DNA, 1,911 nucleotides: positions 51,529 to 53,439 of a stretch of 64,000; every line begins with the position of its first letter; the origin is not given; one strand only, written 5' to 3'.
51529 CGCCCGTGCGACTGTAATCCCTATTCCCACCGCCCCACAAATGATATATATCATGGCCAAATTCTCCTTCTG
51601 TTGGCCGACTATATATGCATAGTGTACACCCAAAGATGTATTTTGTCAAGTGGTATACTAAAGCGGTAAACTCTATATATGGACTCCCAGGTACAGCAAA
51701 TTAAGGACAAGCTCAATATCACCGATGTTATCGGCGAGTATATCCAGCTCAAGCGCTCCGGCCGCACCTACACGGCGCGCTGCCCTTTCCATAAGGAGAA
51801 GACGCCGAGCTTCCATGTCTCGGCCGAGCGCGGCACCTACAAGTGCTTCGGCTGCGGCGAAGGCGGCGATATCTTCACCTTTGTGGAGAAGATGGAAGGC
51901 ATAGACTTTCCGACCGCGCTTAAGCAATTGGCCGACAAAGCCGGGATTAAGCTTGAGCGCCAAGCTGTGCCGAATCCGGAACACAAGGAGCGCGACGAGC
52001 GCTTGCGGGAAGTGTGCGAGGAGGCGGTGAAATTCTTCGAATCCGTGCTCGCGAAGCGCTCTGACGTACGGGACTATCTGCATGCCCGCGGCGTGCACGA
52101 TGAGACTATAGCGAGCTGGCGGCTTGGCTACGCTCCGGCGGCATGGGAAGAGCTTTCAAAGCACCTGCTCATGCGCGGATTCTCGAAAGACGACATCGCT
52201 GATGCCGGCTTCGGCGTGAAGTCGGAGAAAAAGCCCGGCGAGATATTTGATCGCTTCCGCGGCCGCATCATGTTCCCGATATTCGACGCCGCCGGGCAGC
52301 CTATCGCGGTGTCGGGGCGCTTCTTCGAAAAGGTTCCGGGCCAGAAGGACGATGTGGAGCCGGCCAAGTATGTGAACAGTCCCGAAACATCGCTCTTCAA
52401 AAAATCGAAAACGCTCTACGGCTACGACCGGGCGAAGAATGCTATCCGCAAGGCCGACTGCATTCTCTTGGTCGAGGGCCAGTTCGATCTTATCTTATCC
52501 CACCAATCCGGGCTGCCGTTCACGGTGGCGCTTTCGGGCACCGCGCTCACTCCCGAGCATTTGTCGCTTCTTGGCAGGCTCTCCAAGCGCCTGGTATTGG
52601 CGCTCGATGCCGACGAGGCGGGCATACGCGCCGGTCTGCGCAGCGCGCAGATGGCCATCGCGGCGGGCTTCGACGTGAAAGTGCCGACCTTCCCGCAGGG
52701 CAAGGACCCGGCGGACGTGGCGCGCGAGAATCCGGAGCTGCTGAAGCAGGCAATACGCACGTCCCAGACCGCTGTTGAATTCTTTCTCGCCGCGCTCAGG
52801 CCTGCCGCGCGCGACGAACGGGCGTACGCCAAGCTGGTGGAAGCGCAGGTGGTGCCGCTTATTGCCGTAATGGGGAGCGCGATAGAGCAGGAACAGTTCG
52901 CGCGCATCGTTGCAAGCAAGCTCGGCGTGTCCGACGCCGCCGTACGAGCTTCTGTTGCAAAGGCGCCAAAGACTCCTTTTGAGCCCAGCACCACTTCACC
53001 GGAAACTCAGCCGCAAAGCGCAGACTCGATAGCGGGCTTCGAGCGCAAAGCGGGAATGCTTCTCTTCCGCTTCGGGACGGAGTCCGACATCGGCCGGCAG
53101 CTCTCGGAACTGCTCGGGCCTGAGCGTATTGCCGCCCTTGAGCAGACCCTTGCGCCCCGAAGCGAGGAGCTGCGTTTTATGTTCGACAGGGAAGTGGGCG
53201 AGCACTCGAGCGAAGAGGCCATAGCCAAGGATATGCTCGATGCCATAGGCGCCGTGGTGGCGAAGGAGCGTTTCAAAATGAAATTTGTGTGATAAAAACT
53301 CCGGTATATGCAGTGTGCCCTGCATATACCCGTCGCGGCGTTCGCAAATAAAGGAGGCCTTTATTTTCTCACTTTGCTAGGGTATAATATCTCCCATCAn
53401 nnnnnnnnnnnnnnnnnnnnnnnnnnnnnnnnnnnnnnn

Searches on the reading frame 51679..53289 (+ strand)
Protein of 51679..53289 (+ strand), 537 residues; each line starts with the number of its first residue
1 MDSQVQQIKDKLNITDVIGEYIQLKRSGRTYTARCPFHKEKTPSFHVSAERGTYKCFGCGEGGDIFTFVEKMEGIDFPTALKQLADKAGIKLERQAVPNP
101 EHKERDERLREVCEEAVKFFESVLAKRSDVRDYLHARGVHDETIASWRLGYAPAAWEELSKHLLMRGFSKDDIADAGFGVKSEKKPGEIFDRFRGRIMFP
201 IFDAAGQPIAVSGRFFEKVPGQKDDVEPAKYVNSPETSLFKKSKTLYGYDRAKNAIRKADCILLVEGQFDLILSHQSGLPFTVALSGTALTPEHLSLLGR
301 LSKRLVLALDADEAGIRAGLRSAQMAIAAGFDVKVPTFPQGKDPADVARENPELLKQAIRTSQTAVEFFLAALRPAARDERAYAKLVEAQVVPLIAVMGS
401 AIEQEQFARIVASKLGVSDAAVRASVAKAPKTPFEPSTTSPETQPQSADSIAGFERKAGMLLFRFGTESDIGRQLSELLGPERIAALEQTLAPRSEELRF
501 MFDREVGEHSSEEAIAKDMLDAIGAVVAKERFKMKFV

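Call 82: search_protein_families(library=pfam, proteins=[window:51679-53289:+], max_evalue=0.0001)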
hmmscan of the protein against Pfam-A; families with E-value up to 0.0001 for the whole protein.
window:51679-53289:+ (537 aa): 5 families
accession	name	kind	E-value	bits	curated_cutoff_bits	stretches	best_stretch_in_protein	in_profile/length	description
PF01807.25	Zn_ribbon_DnaG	-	2.8e-36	123.7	24.9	1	3-95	4-96/98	CHC2 zinc finger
PF08275.17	DNAG_N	-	2e-35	122.1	26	1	120-253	2-128/128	DNA primase catalytic core, N-terminal domain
PF13155.12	Toprim_2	-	1.9e-16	60.7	22.1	1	264-347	2-87/88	Toprim-like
PF13662.12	Toprim_4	-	6e-12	46.1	25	1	261-334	2-82/85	Toprim domain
PF01751.28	Toprim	-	3e-07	31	23.1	1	262-326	2-84/96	Toprim domain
